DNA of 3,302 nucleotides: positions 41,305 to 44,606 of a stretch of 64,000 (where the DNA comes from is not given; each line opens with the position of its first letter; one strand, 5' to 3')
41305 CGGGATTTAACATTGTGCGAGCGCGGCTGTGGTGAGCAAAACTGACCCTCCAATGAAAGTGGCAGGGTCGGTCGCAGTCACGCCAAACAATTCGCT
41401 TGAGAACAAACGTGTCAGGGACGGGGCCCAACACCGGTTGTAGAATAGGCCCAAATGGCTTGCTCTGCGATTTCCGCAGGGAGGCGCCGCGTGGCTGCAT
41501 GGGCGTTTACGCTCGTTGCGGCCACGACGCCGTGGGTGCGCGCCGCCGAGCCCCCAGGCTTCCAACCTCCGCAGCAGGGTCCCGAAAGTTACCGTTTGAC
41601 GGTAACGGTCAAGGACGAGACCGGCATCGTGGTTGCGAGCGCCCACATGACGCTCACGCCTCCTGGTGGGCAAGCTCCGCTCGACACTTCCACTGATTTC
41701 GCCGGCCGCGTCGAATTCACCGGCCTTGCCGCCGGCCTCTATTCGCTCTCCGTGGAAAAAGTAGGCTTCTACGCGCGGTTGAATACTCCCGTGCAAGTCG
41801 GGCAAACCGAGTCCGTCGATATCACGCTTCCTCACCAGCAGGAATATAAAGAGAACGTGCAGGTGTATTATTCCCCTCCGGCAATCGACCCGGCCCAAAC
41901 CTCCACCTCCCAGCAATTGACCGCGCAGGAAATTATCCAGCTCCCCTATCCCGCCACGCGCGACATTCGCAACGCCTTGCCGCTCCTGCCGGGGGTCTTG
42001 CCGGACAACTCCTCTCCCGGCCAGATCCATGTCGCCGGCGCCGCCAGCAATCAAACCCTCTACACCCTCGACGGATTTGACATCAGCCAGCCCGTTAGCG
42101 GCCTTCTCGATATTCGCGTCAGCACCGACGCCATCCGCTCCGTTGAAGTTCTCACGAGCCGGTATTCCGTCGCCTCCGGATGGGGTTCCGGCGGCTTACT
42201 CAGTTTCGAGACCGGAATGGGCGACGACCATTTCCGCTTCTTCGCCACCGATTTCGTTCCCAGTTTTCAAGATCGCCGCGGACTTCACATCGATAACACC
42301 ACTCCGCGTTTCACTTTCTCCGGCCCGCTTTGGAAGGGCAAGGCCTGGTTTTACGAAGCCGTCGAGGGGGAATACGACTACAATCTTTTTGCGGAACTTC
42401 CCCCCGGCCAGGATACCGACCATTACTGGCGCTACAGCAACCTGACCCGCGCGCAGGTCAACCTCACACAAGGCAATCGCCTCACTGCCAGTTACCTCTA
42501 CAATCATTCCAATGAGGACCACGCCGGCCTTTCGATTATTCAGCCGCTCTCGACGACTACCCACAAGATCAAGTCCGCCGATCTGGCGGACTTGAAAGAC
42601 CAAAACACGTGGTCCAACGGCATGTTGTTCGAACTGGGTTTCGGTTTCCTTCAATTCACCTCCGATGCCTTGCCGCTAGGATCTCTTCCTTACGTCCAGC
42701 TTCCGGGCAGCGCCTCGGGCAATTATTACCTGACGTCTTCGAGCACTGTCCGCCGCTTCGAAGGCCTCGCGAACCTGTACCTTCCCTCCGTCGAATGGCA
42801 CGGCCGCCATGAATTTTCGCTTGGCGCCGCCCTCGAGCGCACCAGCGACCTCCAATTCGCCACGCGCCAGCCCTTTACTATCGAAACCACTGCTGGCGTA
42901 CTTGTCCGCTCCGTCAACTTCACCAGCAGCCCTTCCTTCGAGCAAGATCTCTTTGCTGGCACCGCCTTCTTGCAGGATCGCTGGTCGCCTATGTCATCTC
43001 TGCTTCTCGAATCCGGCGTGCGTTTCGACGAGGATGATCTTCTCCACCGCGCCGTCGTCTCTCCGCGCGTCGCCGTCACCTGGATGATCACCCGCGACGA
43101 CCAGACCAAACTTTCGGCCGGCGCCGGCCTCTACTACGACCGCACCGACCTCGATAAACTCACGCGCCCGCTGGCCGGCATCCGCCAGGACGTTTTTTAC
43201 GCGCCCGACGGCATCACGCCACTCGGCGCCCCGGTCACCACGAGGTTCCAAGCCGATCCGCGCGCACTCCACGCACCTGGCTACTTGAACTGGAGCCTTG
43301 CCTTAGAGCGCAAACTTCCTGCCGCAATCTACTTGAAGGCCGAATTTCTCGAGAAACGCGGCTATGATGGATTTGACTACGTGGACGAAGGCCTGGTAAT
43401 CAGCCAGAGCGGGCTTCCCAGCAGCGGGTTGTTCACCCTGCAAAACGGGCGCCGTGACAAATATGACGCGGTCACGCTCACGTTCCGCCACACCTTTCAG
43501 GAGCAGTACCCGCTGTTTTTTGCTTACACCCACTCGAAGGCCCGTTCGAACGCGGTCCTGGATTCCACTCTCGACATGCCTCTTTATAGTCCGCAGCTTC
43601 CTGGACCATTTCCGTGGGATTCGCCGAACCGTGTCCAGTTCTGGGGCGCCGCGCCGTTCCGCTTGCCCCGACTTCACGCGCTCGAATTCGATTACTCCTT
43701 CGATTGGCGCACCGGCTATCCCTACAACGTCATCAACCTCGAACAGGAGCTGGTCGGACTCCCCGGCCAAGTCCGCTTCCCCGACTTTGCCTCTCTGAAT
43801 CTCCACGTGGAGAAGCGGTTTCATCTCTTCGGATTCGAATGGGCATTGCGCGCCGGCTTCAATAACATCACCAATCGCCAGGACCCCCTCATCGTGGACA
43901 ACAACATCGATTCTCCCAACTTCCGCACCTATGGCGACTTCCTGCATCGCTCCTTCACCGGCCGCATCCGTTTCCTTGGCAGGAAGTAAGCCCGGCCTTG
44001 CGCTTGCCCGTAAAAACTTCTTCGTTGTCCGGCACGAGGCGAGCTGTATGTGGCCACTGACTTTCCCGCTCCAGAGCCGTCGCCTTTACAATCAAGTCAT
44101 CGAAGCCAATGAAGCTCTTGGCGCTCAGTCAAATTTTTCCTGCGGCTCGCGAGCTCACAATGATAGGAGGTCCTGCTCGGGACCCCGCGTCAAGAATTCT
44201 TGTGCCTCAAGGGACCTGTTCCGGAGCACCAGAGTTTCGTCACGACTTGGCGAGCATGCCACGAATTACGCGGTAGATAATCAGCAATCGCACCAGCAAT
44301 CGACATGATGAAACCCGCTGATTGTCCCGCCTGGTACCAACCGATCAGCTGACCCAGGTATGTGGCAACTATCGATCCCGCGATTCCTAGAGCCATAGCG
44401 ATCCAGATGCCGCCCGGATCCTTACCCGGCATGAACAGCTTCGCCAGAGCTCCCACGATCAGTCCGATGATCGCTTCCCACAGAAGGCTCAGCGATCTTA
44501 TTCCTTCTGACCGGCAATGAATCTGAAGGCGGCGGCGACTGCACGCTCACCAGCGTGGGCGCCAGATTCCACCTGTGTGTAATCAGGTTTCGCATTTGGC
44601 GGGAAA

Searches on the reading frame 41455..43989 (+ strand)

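Call 15: search_protein_families(library=pfam, proteins=[window:41455-43989:+], max_evalue=0.001)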
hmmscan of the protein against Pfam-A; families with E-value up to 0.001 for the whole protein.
window:41455-43989:+ (844 aa): 3 families
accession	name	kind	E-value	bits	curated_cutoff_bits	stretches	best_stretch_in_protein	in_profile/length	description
PF25183.1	OMP_b-brl_4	-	6.3e-15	55.1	30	2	535-705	438-642/838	Outer membrane beta barrel domain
PF13620.12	CarboxypepD_reg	-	7.8e-13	49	32.3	1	48-125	2-81/82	Carboxypeptidase regulatory-like domain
PF07715.20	Plug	-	2e-06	28.7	23.9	1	149-245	6-103/107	TonB-dependent Receptor Plug Domain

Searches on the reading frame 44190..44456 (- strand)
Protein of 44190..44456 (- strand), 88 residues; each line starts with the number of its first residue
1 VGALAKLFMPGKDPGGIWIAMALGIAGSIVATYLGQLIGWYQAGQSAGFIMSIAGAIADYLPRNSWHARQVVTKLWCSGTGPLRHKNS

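Call 54: search_protein_families(library=pfam, proteins=[window:44190-44456:-], max_evalue=0.00001)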
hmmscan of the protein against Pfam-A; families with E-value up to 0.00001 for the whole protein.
window:44190-44456:- (88 aa): 1 family
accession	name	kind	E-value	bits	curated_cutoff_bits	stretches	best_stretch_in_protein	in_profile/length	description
PF04226.18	Transgly_assoc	-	1.2e-07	32.3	25.3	1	22-57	2-38/49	Transglycosylase associated protein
